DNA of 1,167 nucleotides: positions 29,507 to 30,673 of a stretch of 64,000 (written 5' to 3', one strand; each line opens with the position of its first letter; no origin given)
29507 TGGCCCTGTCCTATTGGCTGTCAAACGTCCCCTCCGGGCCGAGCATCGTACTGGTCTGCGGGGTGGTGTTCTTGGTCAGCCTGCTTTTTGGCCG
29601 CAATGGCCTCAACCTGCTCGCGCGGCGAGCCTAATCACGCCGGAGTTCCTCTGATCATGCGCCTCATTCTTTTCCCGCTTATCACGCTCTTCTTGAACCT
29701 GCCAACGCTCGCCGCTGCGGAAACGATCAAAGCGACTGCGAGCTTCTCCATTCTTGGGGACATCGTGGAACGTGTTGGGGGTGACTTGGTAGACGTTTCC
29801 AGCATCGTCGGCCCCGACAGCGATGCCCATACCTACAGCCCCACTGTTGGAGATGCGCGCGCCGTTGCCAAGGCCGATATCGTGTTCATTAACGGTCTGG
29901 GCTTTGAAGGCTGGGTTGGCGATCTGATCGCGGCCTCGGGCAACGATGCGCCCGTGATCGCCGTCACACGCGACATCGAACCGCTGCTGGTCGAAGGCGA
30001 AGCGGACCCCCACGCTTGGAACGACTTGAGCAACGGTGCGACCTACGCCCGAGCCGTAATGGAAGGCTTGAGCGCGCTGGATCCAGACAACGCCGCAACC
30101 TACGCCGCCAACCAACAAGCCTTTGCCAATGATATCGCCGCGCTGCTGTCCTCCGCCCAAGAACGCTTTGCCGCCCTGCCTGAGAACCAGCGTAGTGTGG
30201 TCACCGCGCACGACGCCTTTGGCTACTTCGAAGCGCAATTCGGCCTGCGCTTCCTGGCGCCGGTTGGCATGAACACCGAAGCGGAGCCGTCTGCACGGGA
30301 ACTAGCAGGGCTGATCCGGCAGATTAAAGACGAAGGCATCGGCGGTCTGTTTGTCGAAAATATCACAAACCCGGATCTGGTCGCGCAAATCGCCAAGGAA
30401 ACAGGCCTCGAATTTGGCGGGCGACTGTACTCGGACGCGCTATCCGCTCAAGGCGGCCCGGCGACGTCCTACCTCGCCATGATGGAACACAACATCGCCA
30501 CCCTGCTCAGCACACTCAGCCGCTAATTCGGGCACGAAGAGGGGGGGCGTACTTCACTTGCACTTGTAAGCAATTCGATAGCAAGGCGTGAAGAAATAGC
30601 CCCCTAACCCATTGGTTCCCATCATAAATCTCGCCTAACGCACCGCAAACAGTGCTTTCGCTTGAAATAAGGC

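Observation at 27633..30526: Cobalamin riboswitch controlling a Znu/Mnt-type (cluster A-I) metal ABC importer, divergent from B12-dependent methylmalonyl-CoA mutase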

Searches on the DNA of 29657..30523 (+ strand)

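Call 17: search_rna_families(sources=[L001, L002, L003, L004, L005, L006, L007, L008, L009, L010, L011, L012], threshold=gathering)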
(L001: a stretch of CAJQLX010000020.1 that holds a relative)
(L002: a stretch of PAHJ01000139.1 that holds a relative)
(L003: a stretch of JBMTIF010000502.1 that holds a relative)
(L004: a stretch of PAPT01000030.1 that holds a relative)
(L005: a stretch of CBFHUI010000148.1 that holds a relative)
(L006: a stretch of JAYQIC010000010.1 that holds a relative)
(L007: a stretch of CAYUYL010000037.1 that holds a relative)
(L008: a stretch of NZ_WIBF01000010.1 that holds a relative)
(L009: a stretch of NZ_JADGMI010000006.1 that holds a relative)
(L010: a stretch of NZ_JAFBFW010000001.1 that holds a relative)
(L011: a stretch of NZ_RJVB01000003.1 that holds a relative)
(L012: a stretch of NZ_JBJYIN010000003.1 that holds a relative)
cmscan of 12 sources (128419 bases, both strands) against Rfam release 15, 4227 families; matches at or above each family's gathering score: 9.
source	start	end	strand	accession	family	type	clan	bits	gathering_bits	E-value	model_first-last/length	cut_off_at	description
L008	3838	4062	+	RF00174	Cobalamin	Cis-reg; riboswitch;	CL00101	126.3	31.5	4.8e-31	1-189/189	no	Cobalamin riboswitch aptamer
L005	205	433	+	RF00174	Cobalamin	Cis-reg; riboswitch;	CL00101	109.4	31.5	3.3e-26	1-189/189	no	Cobalamin riboswitch aptamer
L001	3096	3332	+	RF00174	Cobalamin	Cis-reg; riboswitch;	CL00101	103.3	31.5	1.9e-24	1-189/189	no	Cobalamin riboswitch aptamer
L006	3891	4129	+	RF00174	Cobalamin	Cis-reg; riboswitch;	CL00101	99.1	31.5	3e-23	1-189/189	no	Cobalamin riboswitch aptamer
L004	3909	4147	+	RF00174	Cobalamin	Cis-reg; riboswitch;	CL00101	98.9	31.5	3.5e-23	1-189/189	no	Cobalamin riboswitch aptamer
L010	5481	5639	-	RF01794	sok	Gene; antitoxin;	-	93.2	59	2.3e-19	1-157/157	no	sok antitoxin (CssrC)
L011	5465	5623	-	RF01794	sok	Gene; antitoxin;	-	86.1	59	1.8e-17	1-157/157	no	sok antitoxin (CssrC)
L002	1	223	+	RF00174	Cobalamin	Cis-reg; riboswitch;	CL00101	83.2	31.5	1e-18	23-189/189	5'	Cobalamin riboswitch aptamer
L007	3847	4058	+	RF00174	Cobalamin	Cis-reg; riboswitch;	CL00101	75.7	31.5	1.5e-16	1-189/189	no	Cobalamin riboswitch aptamer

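Call 18: search_rna_families(sources=[L013, L014, L015, L016, L017, L018, L019, L020, L021, L022, L023], threshold=gathering)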
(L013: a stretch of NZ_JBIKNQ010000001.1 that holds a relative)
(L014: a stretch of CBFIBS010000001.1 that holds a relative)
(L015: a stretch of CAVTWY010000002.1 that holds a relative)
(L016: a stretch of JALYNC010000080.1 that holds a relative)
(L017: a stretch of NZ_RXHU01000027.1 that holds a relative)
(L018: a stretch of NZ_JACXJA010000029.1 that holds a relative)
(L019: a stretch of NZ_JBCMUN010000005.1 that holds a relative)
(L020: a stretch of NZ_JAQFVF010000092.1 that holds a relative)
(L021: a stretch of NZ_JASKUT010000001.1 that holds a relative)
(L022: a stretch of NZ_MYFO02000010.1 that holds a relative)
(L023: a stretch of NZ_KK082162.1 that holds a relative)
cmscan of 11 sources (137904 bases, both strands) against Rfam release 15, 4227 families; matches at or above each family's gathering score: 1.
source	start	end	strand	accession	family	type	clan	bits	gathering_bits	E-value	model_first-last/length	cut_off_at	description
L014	3909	4147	+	RF00174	Cobalamin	Cis-reg; riboswitch;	CL00101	99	31.5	3.3e-23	1-189/189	no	Cobalamin riboswitch aptamer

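Call 38: search_rna_families(sources=[L024, L028, L029, L030, L031], threshold=gathering)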
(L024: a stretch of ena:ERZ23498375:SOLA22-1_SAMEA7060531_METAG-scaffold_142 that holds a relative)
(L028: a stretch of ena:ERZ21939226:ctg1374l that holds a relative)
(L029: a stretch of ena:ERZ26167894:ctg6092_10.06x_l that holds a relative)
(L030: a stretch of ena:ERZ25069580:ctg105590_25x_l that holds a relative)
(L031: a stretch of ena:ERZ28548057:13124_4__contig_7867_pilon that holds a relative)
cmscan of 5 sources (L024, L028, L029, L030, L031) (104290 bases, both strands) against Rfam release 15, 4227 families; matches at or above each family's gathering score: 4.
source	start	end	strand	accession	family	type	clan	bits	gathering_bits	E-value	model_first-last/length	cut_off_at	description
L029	7832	8044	+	RF00174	Cobalamin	Cis-reg; riboswitch;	CL00101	118.8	31.5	5.6e-29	1-189/189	no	Cobalamin riboswitch aptamer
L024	7935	8171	+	RF00174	Cobalamin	Cis-reg; riboswitch;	CL00101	103.3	31.5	1.5e-24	1-189/189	no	Cobalamin riboswitch aptamer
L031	7790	8029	+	RF00174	Cobalamin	Cis-reg; riboswitch;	CL00101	100.3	31.5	1.1e-23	1-189/189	no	Cobalamin riboswitch aptamer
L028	7931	8141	+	RF00174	Cobalamin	Cis-reg; riboswitch;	CL00101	85.7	31.5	1.7e-19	1-189/189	no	Cobalamin riboswitch aptamer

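Call 47: search_rna_families(sources=[L046, L051, L054, L072, L064, L065, L082, L063, L080, L091, L093, L056, L106, L050, L061, L049], threshold=gathering)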
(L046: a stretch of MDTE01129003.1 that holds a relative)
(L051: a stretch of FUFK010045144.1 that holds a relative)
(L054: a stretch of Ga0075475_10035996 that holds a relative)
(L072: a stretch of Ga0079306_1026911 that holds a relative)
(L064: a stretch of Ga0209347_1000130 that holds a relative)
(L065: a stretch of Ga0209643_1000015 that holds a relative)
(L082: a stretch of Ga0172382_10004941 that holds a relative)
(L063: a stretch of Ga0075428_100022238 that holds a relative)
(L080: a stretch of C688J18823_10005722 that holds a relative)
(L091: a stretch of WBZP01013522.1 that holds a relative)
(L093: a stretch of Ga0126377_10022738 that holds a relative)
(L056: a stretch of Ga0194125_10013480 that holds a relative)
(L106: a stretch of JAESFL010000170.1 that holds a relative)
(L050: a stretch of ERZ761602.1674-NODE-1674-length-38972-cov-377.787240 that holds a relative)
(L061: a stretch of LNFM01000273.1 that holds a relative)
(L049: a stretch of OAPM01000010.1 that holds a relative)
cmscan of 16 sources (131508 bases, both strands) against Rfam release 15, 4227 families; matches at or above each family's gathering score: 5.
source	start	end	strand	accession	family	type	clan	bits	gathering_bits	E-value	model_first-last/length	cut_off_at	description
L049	701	903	+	RF00174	Cobalamin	Cis-reg; riboswitch;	CL00101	108.4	31.5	6.6e-26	1-189/189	no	Cobalamin riboswitch aptamer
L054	650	848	+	RF00174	Cobalamin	Cis-reg; riboswitch;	CL00101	104.9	31.5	6.6e-25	1-189/189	no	Cobalamin riboswitch aptamer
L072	1558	1756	+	RF00174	Cobalamin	Cis-reg; riboswitch;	CL00101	67.7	31.5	3.1e-14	1-189/189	no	Cobalamin riboswitch aptamer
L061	2881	2998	-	RF00059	TPP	Cis-reg; riboswitch;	-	66.3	54.3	1.7e-10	1-105/105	no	TPP riboswitch aptamer (THI element)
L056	3615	3688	-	RF00005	tRNA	Gene; tRNA;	CL00001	64.9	29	1.6e-11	1-71/71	no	tRNA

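Call 95: search_rna_families(sources=[L066, L071, L075, L078, L086, L088, L089, L096, L103, L105, L107, L109, L111], threshold=gathering)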
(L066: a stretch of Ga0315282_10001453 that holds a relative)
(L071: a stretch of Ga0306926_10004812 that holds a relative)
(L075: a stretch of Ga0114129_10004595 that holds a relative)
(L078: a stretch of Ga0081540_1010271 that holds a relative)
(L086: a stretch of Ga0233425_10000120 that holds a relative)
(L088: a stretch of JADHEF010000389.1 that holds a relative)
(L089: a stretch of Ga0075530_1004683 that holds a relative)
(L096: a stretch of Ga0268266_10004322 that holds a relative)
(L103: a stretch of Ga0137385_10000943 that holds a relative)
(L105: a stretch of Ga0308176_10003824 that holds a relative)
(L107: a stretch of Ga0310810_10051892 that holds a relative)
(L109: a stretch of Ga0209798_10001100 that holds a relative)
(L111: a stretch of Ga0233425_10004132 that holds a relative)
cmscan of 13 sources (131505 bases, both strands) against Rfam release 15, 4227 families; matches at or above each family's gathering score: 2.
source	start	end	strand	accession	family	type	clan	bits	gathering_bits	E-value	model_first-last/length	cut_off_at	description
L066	3212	3285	+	RF00005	tRNA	Gene; tRNA;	CL00001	63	29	5.3e-11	1-71/71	no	tRNA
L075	975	1036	-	RF01734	Fluoride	Cis-reg; riboswitch;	-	52.7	34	2e-11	1-64/64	no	Fluoride riboswitch aptamer (crcB RNA motif)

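Call 96: search_rna_families(sources=[L112, L113, L114, L115, L034, L038, L042, L044, L047, L099, L037], threshold=gathering)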
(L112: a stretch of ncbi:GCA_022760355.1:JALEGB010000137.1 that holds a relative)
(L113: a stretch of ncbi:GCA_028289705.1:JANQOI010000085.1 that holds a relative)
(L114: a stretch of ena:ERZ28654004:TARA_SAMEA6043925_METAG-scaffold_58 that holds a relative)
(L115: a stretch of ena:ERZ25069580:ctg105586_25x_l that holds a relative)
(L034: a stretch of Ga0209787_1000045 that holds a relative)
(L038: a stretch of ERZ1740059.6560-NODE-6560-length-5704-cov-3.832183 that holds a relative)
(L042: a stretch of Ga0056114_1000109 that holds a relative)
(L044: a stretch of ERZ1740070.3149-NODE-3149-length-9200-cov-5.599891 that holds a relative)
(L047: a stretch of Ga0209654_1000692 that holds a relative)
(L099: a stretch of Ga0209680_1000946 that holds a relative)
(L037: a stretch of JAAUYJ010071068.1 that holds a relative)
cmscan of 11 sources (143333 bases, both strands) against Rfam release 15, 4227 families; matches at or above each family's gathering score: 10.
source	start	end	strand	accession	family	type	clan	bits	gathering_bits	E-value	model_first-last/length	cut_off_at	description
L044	1356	1576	+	RF00174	Cobalamin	Cis-reg; riboswitch;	CL00101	124.2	31.5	2.2e-30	1-189/189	no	Cobalamin riboswitch aptamer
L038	1737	1962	+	RF00174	Cobalamin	Cis-reg; riboswitch;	CL00101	121.8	31.5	1e-29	1-189/189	no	Cobalamin riboswitch aptamer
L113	7946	8165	+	RF00174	Cobalamin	Cis-reg; riboswitch;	CL00101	106.8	31.5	2.1e-25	1-189/189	no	Cobalamin riboswitch aptamer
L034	3919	4157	+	RF00174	Cobalamin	Cis-reg; riboswitch;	CL00101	104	31.5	1.3e-24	1-189/189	no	Cobalamin riboswitch aptamer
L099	3919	4158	+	RF00174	Cobalamin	Cis-reg; riboswitch;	CL00101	100.5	31.5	1.4e-23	1-189/189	no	Cobalamin riboswitch aptamer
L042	3918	4158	+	RF00174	Cobalamin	Cis-reg; riboswitch;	CL00101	97.3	31.5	1.1e-22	1-189/189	no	Cobalamin riboswitch aptamer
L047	250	483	+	RF00174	Cobalamin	Cis-reg; riboswitch;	CL00101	97.2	31.5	1.2e-22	1-189/189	no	Cobalamin riboswitch aptamer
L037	41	251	+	RF00174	Cobalamin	Cis-reg; riboswitch;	CL00101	95.8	31.5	3e-22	1-189/189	no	Cobalamin riboswitch aptamer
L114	7959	8170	+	RF00174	Cobalamin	Cis-reg; riboswitch;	CL00101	85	31.5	3.5e-19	1-189/189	no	Cobalamin riboswitch aptamer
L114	6255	6327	+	RF00005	tRNA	Gene; tRNA;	CL00001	73.4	29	8.3e-14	1-71/71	no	tRNA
